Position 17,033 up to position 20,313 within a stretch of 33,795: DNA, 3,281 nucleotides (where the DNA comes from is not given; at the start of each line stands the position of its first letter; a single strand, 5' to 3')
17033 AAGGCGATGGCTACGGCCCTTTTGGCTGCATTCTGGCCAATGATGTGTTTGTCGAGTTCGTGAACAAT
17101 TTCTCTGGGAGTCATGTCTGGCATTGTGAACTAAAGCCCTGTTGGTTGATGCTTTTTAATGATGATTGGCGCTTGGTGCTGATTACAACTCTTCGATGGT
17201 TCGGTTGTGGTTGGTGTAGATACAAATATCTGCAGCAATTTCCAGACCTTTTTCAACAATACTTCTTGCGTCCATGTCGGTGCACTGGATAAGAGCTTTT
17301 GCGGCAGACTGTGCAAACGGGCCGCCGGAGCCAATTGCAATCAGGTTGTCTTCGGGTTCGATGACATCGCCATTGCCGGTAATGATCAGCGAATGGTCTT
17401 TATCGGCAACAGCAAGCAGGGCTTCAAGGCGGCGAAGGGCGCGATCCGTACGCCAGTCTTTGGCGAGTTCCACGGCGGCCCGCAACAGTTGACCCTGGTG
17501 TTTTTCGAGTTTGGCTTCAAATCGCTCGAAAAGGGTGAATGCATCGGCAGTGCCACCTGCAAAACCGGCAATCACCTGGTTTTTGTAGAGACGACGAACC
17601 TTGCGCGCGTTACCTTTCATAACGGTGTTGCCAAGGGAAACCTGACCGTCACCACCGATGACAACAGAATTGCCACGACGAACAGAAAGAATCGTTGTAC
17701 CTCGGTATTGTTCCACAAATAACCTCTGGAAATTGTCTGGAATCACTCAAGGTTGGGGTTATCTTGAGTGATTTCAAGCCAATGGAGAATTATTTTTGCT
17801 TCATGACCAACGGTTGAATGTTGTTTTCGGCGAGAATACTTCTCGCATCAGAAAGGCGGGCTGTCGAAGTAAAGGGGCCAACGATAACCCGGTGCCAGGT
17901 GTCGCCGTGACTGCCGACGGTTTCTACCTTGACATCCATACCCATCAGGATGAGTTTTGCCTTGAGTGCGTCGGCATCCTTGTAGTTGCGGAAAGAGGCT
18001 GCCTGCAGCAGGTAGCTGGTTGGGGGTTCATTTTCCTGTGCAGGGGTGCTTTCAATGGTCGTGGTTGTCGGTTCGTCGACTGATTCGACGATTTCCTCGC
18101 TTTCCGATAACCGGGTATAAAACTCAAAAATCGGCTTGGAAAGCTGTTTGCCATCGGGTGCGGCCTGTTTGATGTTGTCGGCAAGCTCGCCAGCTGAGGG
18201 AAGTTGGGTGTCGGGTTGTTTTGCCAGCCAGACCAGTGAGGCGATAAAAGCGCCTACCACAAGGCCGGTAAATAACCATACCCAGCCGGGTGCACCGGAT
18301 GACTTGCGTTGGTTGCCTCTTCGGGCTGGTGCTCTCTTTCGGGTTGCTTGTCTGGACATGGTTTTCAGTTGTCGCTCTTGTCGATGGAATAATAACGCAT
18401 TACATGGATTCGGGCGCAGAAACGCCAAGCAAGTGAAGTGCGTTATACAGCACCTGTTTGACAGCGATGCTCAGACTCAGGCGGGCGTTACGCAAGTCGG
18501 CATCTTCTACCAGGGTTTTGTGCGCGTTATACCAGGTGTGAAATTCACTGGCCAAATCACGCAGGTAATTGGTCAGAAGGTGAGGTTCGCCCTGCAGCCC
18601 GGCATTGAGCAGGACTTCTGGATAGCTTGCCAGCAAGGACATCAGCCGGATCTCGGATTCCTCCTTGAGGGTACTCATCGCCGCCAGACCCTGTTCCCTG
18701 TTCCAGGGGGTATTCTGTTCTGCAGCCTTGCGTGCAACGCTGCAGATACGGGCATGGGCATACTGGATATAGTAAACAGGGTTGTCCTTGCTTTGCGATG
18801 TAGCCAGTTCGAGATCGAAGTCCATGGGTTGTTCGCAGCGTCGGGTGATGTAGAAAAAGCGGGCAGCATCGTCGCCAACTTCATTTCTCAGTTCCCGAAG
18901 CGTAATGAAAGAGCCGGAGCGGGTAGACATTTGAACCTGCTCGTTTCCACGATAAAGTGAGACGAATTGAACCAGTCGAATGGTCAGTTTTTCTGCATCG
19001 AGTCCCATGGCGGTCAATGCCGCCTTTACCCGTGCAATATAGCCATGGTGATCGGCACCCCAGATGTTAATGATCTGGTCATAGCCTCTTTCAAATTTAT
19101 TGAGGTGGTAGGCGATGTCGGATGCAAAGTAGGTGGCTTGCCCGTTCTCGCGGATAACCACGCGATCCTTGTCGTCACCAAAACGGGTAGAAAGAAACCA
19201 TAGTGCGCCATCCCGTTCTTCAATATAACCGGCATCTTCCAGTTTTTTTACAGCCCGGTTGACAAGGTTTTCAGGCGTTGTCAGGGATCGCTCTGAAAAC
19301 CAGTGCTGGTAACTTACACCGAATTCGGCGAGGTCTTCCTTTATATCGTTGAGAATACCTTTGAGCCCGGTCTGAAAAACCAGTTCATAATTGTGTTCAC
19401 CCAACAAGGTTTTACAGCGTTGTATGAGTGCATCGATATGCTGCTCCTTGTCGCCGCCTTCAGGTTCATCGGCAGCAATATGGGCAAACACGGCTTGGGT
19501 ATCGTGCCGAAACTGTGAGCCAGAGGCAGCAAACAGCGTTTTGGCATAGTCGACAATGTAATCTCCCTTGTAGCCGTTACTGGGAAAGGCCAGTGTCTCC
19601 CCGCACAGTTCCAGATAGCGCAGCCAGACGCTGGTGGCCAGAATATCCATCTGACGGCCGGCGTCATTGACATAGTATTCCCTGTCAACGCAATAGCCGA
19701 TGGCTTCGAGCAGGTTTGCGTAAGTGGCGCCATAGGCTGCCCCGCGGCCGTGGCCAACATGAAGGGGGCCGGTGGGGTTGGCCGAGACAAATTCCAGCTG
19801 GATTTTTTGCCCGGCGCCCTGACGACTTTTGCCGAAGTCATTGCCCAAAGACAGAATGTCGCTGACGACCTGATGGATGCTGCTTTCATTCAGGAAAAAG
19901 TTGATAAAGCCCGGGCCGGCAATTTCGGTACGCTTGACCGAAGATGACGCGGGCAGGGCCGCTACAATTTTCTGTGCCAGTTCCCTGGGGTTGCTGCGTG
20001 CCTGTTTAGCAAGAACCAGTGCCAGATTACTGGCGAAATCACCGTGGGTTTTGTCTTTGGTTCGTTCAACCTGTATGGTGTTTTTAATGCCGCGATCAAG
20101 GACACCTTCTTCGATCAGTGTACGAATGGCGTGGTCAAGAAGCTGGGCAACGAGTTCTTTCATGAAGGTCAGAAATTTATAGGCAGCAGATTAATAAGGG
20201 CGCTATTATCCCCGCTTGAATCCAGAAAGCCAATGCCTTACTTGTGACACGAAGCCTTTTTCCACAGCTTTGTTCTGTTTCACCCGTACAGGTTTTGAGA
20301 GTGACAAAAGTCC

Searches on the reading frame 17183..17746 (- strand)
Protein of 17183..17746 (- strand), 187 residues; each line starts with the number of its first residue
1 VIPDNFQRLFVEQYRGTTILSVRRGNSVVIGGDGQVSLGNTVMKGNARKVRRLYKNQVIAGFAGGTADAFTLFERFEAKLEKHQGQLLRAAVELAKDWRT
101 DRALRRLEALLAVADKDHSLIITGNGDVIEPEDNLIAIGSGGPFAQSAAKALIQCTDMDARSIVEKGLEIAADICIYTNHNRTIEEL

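Call 12: search_protein_families(library=ncbifam, max_evalue=1e-10, proteins=[window:17183-17746:-])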
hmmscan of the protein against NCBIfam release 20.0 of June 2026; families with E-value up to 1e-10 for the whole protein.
window:17183-17746:- (187 aa): 2 families
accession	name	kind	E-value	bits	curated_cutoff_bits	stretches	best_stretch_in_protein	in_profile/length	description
NF003964.0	PRK05456.1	equivalog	3.9e-92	306.8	137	1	12-187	3-178/179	ATP-dependent protease subunit HslV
TIGR03692.1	ATP_dep_HslV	equivalog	1.6e-86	288.4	157.75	1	17-187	1-171/171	HslVU peptidase proteolytic subunit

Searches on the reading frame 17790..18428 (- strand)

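Call 12: search_protein_families(library=ncbifam, max_evalue=1e-10, proteins=[window:17790-18428:-])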
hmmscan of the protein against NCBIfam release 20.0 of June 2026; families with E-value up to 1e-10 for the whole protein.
window:17790-18428:- (212 aa): 1 family
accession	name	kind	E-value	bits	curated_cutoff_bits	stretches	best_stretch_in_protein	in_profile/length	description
TIGR02223.1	ftsN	equivalog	6.1e-11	42.4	107.65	1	22-208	149-296/299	cell division protein FtsN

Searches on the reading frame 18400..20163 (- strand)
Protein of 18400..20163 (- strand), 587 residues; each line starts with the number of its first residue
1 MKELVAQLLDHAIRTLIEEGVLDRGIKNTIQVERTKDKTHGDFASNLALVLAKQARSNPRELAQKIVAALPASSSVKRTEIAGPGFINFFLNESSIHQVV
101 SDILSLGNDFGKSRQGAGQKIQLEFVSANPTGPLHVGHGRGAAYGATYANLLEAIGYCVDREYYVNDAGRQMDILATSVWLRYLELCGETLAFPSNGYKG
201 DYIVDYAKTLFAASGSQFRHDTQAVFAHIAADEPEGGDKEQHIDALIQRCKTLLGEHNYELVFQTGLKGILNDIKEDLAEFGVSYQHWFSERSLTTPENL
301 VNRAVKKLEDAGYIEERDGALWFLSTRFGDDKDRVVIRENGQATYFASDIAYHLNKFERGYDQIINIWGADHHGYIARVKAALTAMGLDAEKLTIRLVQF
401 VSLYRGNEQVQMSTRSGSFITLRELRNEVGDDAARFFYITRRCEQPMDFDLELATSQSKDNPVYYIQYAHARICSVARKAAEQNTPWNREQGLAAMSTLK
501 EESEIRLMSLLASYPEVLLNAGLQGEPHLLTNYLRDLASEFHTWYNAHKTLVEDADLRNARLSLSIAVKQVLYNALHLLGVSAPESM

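Call 12: search_protein_families(library=ncbifam, max_evalue=1e-10, proteins=[window:18400-20163:-])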
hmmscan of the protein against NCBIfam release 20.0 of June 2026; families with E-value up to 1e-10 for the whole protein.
window:18400-20163:- (587 aa): 4 families
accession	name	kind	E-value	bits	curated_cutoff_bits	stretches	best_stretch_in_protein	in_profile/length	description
TIGR00456.1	argS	equivalog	2.4e-136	455.4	261.65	1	13-587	5-569/569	arginine--tRNA ligase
NF002447.0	PRK01611.3-4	equivalog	2.9e-65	220.9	460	2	10-362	6-327/613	arginine--tRNA ligase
NF002446.0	PRK01611.3-3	equivalog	4.3e-63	213.6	399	3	427-587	482-636/636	arginine--tRNA ligase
NF045898.1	ArgS_rel_codon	equivalog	1.4e-43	149.6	340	2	10-125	11-126/327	ArgS-related anticodon-binding protein NrtL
